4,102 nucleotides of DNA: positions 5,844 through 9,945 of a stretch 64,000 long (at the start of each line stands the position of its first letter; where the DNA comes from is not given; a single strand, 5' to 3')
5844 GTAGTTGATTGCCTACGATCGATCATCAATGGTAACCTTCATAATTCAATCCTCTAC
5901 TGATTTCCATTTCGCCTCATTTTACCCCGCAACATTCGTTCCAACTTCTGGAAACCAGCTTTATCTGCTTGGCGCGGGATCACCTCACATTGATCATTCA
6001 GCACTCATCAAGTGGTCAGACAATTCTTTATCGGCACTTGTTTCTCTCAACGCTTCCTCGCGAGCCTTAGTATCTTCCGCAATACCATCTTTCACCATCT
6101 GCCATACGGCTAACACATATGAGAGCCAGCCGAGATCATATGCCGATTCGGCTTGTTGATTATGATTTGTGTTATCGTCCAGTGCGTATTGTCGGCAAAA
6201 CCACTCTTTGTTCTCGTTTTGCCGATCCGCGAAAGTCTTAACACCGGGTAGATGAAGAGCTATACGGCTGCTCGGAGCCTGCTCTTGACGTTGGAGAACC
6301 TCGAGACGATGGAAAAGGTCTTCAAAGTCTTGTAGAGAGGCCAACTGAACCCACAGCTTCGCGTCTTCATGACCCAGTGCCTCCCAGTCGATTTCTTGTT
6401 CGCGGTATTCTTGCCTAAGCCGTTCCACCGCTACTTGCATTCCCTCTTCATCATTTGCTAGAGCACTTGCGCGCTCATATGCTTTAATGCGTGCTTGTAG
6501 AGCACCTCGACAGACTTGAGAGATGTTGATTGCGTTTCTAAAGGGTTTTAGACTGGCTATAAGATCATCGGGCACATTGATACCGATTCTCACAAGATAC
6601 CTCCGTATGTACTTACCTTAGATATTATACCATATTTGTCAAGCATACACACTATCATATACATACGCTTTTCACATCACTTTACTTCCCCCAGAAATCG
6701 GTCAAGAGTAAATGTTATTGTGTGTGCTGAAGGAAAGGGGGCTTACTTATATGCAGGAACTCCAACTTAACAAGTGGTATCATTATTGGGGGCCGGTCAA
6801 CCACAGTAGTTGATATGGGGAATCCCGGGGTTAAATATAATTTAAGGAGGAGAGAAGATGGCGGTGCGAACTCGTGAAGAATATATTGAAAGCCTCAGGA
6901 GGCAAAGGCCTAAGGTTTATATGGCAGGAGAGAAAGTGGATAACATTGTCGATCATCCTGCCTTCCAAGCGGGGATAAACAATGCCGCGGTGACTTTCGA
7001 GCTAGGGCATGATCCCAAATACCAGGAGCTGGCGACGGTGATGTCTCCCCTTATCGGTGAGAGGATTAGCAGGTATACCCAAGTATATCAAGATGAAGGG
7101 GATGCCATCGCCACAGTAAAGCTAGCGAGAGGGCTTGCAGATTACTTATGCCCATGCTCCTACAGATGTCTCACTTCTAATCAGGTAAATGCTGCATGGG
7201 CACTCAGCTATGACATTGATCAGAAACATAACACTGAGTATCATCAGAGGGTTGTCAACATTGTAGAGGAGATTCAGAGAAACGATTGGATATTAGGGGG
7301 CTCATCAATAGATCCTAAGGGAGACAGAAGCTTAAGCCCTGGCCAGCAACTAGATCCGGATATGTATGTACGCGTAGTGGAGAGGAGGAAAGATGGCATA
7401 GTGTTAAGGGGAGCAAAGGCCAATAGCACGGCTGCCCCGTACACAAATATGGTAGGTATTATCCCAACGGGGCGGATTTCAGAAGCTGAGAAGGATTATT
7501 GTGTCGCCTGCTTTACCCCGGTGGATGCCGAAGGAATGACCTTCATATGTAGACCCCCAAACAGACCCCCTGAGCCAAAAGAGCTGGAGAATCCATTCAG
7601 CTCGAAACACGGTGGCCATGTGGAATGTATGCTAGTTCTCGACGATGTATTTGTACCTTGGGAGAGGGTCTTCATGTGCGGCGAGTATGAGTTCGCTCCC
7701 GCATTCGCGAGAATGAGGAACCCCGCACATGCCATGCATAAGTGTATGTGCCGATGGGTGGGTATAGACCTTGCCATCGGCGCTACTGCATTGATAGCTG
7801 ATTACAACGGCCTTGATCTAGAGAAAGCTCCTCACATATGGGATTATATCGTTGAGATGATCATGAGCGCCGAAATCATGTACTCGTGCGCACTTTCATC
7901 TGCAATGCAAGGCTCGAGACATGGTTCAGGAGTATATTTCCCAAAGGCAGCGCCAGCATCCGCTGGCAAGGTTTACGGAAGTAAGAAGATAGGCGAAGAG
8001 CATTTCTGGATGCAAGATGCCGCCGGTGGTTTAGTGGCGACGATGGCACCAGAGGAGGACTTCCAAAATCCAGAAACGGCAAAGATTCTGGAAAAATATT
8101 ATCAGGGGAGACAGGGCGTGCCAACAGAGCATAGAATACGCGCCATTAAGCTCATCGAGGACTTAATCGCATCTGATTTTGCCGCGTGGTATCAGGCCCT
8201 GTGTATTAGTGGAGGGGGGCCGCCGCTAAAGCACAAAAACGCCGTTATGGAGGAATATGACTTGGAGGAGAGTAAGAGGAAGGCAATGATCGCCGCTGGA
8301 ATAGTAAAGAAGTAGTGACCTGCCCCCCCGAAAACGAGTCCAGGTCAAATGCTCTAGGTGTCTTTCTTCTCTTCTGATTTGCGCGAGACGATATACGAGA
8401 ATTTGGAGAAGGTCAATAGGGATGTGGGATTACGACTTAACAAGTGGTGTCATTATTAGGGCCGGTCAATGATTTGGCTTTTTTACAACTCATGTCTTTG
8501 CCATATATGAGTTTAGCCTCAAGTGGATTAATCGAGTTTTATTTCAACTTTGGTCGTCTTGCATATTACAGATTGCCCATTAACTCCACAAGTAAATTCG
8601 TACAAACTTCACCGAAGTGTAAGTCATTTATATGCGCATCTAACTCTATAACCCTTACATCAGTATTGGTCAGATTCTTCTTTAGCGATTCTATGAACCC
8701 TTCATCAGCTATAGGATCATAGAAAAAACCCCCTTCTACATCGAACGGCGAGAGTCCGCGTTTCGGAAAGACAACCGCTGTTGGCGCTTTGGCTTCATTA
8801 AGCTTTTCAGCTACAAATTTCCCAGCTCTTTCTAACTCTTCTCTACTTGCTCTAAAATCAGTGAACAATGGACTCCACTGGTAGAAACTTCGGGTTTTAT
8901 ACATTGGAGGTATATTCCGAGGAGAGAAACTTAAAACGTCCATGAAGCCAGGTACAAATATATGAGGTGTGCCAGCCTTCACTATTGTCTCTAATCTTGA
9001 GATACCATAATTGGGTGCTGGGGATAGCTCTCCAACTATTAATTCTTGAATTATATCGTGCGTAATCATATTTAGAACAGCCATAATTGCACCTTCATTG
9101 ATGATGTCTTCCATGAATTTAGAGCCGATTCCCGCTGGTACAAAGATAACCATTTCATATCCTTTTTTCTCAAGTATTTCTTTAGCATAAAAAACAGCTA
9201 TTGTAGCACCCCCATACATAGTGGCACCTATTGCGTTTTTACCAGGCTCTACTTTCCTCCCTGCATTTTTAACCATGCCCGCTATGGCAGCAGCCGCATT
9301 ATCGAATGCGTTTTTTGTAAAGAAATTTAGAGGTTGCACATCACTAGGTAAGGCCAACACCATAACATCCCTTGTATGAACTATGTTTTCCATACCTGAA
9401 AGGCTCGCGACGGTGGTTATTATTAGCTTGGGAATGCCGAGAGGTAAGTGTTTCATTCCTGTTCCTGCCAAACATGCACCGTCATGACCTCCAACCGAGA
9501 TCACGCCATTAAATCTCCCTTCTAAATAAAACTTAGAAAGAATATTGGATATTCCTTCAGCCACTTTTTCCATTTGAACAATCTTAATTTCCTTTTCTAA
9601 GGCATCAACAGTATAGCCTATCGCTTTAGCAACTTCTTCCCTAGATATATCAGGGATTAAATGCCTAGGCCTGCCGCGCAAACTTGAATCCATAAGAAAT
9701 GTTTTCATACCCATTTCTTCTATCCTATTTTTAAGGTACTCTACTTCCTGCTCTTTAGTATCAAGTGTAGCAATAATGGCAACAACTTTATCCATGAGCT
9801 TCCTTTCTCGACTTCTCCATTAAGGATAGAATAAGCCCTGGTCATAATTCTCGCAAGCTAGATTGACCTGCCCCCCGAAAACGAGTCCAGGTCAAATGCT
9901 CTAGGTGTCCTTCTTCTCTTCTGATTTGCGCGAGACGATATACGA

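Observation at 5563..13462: Integrase-scar junction repeats cut an AT-rich segment into unrelated single-gene modules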

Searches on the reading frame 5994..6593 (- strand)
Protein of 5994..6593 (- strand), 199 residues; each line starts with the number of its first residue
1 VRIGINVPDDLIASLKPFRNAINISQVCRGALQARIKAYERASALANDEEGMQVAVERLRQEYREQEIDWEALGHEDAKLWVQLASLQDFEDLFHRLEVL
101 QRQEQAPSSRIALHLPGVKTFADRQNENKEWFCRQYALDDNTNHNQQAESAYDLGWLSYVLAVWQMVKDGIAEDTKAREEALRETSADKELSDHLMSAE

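Call 12: search_protein_families(library=pfam, proteins=[window:5994-6593:-])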
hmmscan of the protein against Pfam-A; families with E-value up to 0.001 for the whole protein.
window:5994-6593:- (199 aa): 0 families

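Call 42: search_protein_families(library=ncbifam, proteins=[window:5994-6593:-])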
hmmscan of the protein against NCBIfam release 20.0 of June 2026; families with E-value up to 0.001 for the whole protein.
window:5994-6593:- (199 aa): 0 families

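Call 74: search_protein_families(library=padloc, proteins=[window:5994-6593:-], max_evalue=0.01)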
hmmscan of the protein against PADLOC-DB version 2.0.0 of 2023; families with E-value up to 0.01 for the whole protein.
window:5994-6593:- (199 aa): 0 families

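Call 75: search_solved_structures(query=window:5994-6593:-, max_evalue=1)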
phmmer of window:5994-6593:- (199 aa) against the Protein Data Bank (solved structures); distinct sequences matched with E-value up to 1: 0.

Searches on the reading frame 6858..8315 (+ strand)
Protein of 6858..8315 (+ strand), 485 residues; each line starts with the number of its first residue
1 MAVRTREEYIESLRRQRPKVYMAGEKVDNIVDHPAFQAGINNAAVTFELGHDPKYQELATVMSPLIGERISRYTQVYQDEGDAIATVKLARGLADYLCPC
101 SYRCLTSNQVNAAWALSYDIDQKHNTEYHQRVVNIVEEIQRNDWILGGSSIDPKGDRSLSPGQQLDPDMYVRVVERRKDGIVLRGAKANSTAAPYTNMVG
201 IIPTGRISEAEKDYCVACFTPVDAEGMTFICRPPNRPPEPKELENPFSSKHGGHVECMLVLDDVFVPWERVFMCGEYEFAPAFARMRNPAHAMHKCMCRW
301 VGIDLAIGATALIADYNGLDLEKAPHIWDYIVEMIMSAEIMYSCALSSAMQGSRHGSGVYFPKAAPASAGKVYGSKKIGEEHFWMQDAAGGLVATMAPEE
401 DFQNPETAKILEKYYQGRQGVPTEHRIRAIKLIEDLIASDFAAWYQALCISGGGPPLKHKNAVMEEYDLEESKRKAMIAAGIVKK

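Call 12: search_protein_families(library=pfam, proteins=[window:6858-8315:+])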
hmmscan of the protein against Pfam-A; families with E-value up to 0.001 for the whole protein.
window:6858-8315:+ (485 aa): 2 families
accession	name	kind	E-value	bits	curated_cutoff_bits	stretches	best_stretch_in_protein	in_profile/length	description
PF11794.13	HpaB_N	-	1.3e-84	284.4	35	1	5-273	1-270/270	4-hydroxyphenylacetate 3-hydroxylase N terminal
PF03241.18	HpaB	-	1e-49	168.9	25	1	291-476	14-197/202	4-hydroxyphenylacetate 3-hydroxylase C terminal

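Call 42: search_protein_families(library=ncbifam, proteins=[window:6858-8315:+])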
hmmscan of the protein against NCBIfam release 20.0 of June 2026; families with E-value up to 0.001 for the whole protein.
window:6858-8315:+ (485 aa): 2 families
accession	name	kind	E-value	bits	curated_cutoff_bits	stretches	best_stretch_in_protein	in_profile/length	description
TIGR02309.1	HpaB-1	equivalog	8.7e-48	163.6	480.2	1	4-475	2-469/477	4-hydroxyphenylacetate 3-monooxygenase, oxygenase component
TIGR02310.1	HpaB-2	equivalog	4.8e-34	117.9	885.2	1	5-446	14-454/519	4-hydroxyphenylacetate 3-monooxygenase, oxygenase component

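Call 77: find_encoding_contigs(protein=window:6858-8315:+, flank=6000, max_places=6)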
Protein window:6858-8315:+ (485 aa): 3 contigs read that carry it; 2 places shown.
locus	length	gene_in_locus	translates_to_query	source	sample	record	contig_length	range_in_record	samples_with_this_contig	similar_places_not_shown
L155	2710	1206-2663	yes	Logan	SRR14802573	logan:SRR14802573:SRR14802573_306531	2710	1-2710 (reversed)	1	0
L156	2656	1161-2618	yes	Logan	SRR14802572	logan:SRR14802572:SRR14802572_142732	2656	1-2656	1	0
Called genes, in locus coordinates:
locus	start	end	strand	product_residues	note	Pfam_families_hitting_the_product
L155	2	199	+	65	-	?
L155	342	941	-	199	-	-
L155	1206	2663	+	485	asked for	PF11794:HpaB_N, PF03241:HpaB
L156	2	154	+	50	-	?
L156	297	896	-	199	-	-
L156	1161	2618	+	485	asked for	PF11794:HpaB_N, PF03241:HpaB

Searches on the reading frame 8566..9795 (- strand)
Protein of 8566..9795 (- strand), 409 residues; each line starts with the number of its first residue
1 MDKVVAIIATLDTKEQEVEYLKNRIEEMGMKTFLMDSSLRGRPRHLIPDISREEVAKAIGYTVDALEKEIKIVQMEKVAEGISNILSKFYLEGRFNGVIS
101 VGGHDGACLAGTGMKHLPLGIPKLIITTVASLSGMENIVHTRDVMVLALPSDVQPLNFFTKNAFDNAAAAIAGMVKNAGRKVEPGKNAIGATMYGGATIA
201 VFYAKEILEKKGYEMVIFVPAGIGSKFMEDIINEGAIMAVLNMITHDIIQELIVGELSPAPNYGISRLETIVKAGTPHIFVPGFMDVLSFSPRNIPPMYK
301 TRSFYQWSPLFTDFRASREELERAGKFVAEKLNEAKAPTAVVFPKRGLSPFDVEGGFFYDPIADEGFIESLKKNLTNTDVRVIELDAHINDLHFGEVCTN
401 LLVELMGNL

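Call 12: search_protein_families(library=pfam, proteins=[window:8566-9795:-])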
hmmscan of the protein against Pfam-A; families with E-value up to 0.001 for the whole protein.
window:8566-9795:- (409 aa): 3 families
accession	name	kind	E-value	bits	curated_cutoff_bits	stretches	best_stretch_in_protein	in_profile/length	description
PF23189.1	UPF0261_C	-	1.8e-55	188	27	1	186-406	1-218/218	Uncharacterised protein family (UPF0261) C-terminal domain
PF06792.17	UPF0261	-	4.2e-42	144.5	27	1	4-177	2-173/176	Uncharacterised protein family (UPF0261) N-terminal domain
PF04232.17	SpoVS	-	0.00091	19.4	24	0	166-217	13-61/83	Stage V sporulation protein S (SpoVS)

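Call 42: search_protein_families(library=ncbifam, proteins=[window:8566-9795:-])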
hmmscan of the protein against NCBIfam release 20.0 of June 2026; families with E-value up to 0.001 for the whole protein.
window:8566-9795:- (409 aa): 4 families
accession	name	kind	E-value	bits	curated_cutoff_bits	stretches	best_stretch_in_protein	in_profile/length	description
NF002674.0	PRK02399.1-2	subfamily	3.8e-106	355.3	335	1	3-407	3-402/410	hypothetical protein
NF002676.0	PRK02399.1-4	equivalog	5.4e-77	259.4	556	1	2-400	4-398/415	hypothetical protein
NF002673.0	PRK02399.1-1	equivalog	1.4e-72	244.9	520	1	2-404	2-397/404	hypothetical protein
NF002675.0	PRK02399.1-3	equivalog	4.1e-61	206.9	648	1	5-401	4-391/398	hypothetical protein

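Call 74: search_protein_families(library=padloc, proteins=[window:8566-9795:-], max_evalue=0.01)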
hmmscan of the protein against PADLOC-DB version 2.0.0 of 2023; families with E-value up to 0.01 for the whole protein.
window:8566-9795:- (409 aa): 0 families

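Call 76: find_encoding_contigs(protein=window:8566-9795:-, flank=6000, max_places=6)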
Protein window:8566-9795:- (409 aa): 3 contigs read that carry it; 2 places shown.
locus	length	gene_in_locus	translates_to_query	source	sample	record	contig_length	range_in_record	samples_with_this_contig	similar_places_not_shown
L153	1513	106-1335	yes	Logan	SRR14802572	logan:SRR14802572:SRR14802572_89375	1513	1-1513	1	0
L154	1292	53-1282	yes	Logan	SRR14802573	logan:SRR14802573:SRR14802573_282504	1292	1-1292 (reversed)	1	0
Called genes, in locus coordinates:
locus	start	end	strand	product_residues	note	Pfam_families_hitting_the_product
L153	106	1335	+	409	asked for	PF06792:UPF0261, PF23189:UPF0261_C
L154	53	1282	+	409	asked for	PF06792:UPF0261, PF23189:UPF0261_C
